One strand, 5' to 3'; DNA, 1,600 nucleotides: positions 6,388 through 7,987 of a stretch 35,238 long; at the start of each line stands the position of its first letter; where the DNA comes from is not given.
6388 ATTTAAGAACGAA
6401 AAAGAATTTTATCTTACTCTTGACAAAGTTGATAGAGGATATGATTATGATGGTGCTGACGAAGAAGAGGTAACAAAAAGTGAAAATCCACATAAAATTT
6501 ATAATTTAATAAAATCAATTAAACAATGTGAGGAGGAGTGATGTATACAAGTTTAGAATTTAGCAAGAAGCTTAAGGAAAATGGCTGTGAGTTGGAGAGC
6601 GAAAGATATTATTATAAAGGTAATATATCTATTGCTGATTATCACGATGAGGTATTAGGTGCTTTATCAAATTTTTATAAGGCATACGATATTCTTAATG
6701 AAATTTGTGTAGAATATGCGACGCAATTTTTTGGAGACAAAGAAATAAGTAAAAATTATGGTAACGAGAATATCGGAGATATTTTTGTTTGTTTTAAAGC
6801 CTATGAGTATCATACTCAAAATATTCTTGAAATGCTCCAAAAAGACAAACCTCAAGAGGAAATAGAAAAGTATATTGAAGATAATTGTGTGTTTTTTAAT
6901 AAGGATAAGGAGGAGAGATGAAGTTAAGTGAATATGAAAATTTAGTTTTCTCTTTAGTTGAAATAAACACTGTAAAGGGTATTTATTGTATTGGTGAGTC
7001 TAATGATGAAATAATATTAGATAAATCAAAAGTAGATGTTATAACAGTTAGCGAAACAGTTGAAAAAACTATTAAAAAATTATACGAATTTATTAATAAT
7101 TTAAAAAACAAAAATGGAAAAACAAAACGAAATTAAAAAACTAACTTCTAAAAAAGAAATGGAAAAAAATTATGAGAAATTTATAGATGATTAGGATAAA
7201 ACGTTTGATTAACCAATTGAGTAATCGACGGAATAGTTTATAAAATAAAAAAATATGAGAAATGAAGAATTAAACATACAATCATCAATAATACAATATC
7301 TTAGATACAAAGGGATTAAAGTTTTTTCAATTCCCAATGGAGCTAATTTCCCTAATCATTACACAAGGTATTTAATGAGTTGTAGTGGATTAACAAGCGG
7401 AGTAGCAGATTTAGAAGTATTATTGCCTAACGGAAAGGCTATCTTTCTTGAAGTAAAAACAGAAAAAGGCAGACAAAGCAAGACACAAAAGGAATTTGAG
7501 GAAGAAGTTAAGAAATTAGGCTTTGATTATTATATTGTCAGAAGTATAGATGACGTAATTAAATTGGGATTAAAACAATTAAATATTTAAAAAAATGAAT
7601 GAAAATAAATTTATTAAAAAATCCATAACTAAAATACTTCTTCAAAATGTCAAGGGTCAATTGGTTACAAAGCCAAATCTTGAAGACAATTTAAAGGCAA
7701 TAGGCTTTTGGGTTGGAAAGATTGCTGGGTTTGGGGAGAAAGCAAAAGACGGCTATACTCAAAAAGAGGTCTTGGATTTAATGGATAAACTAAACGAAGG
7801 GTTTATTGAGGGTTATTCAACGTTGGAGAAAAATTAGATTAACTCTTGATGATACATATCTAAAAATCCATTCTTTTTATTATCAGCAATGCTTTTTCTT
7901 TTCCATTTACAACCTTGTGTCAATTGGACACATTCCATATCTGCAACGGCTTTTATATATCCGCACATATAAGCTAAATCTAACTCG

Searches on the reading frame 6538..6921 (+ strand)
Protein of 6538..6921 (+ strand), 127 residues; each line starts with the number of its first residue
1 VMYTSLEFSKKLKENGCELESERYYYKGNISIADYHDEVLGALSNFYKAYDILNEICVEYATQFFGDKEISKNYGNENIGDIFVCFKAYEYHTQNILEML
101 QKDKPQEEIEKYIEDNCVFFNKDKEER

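Call 65: search_protein_families(library=pfam, proteins=[window:6538-6921:+], max_evalue=0.001)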
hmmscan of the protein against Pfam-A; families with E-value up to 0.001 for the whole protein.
window:6538-6921:+ (127 aa): 1 family
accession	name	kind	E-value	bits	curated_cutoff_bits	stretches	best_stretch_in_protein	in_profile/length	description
PF06194.16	Phage_Orf51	-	0.00075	19.9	27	0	56-123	5-74/80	Phage Conserved Open Reading Frame 51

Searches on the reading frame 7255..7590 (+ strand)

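Call 13: search_protein_families(library=pfam, proteins=[window:7255-7590:+], max_evalue=0.01)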
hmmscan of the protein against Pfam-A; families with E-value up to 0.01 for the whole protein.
window:7255-7590:+ (111 aa): 1 family
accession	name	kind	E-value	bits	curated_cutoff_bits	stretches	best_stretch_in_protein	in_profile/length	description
PF08774.17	VRR_NUC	-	7e-07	29.8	23.8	1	41-97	55-114/116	VRR-NUC domain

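Call 18: search_protein_families(library=phrogs, proteins=[window:7255-7590:+], max_evalue=0.01)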
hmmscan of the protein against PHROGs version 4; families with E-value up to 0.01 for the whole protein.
window:7255-7590:+ (111 aa): 3 families
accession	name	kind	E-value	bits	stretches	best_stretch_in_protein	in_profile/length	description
phrog_824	-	unknown function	3.5e-17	64.2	1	5-104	66-170/265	-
phrog_93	-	DNA, RNA and nucleotide metabolism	1.7e-16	61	1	4-104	353-437/613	endonuclease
phrog_5702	-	DNA, RNA and nucleotide metabolism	2.4e-11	44.5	1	46-104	3-62/70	Holliday junction resolvase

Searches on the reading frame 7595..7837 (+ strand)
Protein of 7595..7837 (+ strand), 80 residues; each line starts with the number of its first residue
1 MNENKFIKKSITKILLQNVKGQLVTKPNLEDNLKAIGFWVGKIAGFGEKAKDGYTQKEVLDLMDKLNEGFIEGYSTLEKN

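Call 13: search_protein_families(library=pfam, proteins=[window:7595-7837:+], max_evalue=0.01)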
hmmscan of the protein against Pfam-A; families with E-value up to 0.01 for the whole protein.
window:7595-7837:+ (80 aa): 0 families

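Call 18: search_protein_families(library=phrogs, proteins=[window:7595-7837:+], max_evalue=0.01)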
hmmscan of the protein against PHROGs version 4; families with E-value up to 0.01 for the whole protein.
window:7595-7837:+ (80 aa): 0 families

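Call 81: search_protein_families(library=ncbifam, proteins=[window:7595-7837:+], max_evalue=0.1)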
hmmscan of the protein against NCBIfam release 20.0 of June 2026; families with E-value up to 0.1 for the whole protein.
window:7595-7837:+ (80 aa): 0 families

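Call 82: search_protein_families(library=padloc, proteins=[window:7595-7837:+], max_evalue=0.1)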
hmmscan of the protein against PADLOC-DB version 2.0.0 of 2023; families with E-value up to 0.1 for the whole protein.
window:7595-7837:+ (80 aa): 0 families

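Call 90: find_encoding_contigs(protein=window:7595-7837:+, flank=4000, max_places=10)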
Protein window:7595-7837:+ (80 aa): 4 contigs read that carry it; 2 places shown.
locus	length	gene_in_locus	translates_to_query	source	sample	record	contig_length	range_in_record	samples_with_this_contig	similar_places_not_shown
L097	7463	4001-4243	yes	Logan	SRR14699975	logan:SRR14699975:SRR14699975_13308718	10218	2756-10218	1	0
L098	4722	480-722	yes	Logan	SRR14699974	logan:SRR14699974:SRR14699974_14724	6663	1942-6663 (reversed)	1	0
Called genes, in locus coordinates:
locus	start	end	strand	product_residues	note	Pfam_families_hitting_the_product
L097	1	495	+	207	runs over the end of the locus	PF03104:DNA_pol_B_exo1 (weak), PF10108:DNA_pol_B_exo2, PF13482:RNase_H_2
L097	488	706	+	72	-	-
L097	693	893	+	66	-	-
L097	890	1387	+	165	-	-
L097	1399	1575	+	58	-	-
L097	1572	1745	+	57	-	-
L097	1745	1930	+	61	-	-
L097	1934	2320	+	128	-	-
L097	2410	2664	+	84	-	-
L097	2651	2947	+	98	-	-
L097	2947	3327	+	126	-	-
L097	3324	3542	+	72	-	-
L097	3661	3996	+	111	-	PF08774:VRR_NUC (weak)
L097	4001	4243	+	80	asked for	-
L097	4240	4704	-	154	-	-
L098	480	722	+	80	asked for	-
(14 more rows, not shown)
